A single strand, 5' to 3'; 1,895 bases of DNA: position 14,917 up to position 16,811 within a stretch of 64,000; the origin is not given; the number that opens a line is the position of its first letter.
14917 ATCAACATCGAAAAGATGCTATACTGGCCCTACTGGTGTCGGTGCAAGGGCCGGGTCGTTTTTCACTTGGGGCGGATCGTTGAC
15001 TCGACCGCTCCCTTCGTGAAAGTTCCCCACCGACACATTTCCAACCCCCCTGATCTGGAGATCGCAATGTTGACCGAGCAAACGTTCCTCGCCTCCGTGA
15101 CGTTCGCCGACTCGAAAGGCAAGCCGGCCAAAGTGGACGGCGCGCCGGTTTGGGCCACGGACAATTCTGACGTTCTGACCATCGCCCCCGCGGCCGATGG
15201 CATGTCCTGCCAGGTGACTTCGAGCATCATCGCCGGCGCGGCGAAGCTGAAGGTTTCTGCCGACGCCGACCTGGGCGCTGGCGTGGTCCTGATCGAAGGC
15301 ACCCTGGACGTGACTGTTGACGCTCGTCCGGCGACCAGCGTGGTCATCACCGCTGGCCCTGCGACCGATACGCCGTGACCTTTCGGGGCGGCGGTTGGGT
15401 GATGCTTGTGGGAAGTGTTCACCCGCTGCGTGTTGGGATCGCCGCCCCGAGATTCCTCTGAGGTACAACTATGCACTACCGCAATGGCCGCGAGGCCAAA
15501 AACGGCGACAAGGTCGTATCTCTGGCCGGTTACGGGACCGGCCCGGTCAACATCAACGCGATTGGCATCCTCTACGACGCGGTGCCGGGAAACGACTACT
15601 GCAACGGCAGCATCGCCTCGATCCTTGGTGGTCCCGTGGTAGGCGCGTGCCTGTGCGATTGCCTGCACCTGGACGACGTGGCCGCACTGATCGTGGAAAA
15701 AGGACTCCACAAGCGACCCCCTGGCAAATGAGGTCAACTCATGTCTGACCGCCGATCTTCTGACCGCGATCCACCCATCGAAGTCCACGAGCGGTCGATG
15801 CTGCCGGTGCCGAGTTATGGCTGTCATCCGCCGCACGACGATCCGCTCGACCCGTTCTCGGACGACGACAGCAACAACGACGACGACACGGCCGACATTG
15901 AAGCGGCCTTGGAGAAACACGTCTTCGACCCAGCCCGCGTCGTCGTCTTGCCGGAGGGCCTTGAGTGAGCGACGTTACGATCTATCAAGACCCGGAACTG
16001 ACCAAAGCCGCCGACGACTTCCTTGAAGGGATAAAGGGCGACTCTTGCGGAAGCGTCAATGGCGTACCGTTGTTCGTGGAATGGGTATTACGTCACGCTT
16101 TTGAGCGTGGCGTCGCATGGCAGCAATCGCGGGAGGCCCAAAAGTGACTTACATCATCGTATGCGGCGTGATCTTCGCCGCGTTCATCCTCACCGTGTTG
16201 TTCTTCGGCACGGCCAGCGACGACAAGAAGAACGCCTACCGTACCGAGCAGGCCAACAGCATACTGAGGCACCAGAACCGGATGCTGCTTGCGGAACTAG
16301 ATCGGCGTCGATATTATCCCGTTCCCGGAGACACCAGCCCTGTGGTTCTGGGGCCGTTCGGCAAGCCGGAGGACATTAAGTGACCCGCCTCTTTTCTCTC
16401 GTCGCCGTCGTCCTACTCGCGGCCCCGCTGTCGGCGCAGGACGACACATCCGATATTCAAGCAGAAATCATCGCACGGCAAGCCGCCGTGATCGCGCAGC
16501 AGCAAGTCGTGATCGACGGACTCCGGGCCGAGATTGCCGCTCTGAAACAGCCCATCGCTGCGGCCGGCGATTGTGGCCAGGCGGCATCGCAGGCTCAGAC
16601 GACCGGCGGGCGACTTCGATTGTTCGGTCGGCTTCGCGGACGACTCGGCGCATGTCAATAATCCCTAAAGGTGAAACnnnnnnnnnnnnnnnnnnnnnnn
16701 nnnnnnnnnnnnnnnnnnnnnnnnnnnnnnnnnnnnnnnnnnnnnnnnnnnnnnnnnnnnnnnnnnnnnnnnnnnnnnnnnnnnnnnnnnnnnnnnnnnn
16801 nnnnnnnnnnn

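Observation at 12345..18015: Atypical lysis/secretion block: holin-like TM proteins, a CAP-like secreted protein, and a signal-peptide cysteine peptidase with a PASTA domain as endolysin candidate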

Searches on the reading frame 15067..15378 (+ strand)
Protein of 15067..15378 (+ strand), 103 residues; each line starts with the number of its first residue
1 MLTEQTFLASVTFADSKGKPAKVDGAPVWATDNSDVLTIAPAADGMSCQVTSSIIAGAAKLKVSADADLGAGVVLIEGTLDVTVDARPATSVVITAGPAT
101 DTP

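Call 49: search_solved_structures(query=window:15067-15378:+, max_evalue=1, show_alignments=1)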
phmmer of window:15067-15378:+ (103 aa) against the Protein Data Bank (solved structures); distinct sequences matched with E-value up to 1: 2.
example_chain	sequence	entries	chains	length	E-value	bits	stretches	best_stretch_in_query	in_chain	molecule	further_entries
6yfb_AA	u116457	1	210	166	0.053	17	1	5-63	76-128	coat protein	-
8rja_C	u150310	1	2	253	0.46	14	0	18-93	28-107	formylmethanofuran dehydrogenase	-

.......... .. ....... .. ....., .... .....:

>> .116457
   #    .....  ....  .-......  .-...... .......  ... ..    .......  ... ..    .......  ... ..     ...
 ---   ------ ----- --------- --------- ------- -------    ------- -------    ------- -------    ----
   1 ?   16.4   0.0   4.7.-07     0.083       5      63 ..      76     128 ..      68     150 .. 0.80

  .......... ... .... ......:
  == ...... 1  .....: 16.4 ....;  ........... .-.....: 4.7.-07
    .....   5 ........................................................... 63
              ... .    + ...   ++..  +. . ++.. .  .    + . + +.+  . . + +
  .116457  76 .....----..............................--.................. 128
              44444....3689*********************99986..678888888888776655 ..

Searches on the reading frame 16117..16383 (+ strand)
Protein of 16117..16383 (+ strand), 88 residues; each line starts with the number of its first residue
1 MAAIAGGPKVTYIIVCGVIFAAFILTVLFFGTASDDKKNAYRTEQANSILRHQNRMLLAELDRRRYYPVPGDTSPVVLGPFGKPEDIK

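Call 4: search_protein_families(library=pfam, proteins=[window:16117-16383:+], max_evalue=1)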
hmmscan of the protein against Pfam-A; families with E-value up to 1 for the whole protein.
window:16117-16383:+ (88 aa): 1 family
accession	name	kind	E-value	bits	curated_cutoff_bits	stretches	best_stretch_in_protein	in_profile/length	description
PF07690.21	MFS_1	-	0.089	12.1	33.4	1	5-52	147-194/347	Major Facilitator Superfamily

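Call 5: search_protein_families(library=phrogs, proteins=[window:16117-16383:+], max_evalue=1)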
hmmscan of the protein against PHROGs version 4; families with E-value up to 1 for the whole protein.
window:16117-16383:+ (88 aa): 2 families
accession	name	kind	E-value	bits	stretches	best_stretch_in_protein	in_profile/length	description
phrog_25459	-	unknown function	0.0033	18.7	1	8-33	2-27/72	-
phrog_16183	-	unknown function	0.36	12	1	2-50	18-64/120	-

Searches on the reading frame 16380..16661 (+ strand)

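Call 4: search_protein_families(library=pfam, proteins=[window:16380-16661:+], max_evalue=1)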
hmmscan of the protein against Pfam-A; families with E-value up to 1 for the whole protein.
window:16380-16661:+ (93 aa): 1 family
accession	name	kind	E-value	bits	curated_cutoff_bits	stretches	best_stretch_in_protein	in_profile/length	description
PF04102.17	SlyX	-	0.008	17.2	30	1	27-68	15-56/67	SlyX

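Call 5: search_protein_families(library=phrogs, proteins=[window:16380-16661:+], max_evalue=1)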
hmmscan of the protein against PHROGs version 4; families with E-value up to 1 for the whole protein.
window:16380-16661:+ (93 aa): 4 families
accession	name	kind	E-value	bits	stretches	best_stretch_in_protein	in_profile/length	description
phrog_29884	-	unknown function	0.044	15.1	1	16-79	25-84/153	-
phrog_8482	-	head and packaging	0.093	12.7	1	19-76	291-348/424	attachment protein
phrog_38785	-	unknown function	0.12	13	1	10-37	62-89/214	-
phrog_34555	-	unknown function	0.18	13.4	1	24-74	72-128/137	-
